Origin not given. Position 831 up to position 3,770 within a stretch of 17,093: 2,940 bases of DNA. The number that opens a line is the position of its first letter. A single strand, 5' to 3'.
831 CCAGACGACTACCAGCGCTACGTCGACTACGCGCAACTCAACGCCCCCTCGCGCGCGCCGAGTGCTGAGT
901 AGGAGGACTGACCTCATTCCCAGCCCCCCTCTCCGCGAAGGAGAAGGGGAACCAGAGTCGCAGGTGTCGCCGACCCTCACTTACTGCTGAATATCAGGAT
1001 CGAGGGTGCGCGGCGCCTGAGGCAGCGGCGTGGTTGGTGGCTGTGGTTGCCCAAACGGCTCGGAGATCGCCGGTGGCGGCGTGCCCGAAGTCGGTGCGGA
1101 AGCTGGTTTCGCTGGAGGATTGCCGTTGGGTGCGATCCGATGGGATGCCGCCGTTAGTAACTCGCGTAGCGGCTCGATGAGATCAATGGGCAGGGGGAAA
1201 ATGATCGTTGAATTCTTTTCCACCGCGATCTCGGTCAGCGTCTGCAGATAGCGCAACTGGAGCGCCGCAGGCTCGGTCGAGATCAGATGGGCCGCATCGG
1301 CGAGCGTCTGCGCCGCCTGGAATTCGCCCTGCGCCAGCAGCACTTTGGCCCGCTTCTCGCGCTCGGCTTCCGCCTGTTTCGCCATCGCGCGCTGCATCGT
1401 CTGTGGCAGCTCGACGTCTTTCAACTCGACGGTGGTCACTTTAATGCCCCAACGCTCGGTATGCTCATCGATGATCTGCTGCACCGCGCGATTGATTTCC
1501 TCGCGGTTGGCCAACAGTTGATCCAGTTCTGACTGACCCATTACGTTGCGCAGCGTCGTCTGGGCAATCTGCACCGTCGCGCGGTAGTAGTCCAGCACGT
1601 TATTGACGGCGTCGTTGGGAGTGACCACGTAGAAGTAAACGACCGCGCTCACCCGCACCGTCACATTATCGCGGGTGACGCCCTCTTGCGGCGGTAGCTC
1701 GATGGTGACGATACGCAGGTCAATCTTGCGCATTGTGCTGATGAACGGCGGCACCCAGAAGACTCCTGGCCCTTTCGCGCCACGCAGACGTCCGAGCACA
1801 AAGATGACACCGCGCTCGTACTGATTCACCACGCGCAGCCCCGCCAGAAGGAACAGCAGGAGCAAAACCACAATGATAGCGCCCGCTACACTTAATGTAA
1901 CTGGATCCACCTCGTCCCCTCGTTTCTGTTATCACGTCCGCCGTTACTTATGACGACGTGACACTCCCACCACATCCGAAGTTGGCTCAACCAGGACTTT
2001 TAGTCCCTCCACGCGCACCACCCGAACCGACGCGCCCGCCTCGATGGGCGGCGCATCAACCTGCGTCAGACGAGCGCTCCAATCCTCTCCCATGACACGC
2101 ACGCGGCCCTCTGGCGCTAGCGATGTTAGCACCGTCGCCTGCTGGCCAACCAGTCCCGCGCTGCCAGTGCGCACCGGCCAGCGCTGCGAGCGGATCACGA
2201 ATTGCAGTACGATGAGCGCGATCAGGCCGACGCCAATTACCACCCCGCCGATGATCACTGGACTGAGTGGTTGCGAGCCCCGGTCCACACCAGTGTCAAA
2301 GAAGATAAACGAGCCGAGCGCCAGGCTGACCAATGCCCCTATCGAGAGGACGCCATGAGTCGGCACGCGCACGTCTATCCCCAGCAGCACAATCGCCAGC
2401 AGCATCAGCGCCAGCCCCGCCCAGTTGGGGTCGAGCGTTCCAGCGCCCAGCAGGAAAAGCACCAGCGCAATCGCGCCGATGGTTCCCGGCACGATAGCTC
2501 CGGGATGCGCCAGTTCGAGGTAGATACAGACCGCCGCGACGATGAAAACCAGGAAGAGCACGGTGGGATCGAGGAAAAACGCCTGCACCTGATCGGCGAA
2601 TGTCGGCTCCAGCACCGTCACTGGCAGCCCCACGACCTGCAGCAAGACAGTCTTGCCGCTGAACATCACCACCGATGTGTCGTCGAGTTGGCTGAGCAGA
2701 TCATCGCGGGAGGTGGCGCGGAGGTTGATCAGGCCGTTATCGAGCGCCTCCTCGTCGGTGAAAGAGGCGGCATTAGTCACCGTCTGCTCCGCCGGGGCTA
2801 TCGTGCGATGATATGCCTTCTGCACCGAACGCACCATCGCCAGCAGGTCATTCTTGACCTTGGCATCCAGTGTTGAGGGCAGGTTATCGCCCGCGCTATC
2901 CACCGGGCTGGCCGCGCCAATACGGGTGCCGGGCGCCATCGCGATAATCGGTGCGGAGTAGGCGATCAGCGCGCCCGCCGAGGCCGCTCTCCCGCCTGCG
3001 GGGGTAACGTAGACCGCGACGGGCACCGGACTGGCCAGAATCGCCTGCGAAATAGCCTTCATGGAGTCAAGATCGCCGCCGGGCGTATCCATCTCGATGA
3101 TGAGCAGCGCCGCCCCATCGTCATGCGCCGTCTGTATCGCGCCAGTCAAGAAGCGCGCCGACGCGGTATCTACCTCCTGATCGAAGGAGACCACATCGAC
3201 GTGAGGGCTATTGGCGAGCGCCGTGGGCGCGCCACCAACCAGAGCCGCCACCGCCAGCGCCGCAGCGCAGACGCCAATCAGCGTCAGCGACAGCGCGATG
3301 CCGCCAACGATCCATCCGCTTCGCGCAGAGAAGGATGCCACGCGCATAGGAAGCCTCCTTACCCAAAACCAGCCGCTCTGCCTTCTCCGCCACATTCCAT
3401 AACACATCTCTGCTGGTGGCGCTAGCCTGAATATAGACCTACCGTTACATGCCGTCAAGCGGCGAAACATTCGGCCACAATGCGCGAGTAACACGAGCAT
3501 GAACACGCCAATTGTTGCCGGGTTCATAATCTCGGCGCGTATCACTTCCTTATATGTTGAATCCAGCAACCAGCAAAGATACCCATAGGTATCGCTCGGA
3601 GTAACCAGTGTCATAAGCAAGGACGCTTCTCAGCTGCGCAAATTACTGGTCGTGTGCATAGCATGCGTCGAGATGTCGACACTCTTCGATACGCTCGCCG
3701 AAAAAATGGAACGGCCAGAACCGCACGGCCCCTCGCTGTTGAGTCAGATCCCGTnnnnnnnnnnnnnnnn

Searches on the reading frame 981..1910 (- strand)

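Call 7: search_protein_families(library=pfam, proteins=[window:981-1910:-], max_evalue=0.001)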
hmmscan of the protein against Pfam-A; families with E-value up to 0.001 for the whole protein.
window:981-1910:- (309 aa): 2 families
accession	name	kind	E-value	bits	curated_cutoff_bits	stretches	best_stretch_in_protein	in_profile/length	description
PF01145.31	Band_7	-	1.5e-38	133.1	23.6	1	27-196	2-175/176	SPFH domain / Band 7 family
PF13421.11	Band_7_1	-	7.7e-06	26.1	24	1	114-181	139-208/211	SPFH domain-Band 7 family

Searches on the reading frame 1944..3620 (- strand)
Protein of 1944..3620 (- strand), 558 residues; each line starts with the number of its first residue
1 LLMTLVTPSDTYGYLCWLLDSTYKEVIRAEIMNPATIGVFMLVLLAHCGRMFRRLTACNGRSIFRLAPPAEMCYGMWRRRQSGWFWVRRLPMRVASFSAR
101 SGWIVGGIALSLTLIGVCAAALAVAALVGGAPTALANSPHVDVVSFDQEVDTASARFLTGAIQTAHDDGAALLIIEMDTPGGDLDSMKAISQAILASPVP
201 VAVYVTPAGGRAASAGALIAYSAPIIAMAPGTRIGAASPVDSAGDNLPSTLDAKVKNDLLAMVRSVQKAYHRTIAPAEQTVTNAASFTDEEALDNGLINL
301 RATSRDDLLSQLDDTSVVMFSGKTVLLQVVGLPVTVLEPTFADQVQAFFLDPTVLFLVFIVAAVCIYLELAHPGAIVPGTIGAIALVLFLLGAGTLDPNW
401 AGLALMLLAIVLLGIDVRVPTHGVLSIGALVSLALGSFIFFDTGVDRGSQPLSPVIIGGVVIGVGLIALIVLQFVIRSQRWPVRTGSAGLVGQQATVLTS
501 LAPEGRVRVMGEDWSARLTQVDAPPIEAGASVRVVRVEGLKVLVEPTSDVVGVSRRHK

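Call 7: search_protein_families(library=pfam, proteins=[window:1944-3620:-], max_evalue=0.001)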
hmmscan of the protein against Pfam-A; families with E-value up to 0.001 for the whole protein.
window:1944-3620:- (558 aa): 4 families
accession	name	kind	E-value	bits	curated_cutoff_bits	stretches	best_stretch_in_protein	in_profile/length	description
PF25145.1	NfeD1b_N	-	1e-22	81.1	40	1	141-303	2-157/189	NfeD1b, N-terminal domain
PF24961.1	NfeD_membrane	-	4.8e-20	72.2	26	1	354-471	2-117/119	NfeD integral membrane domain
PF01957.25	NfeD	-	1.8e-18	66.9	29.1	1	489-546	3-57/57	NfeD-like C-terminal, partner-binding domain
PF00574.28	CLP_protease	-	5.6e-05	23.5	20.2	1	144-299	19-176/182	Clp protease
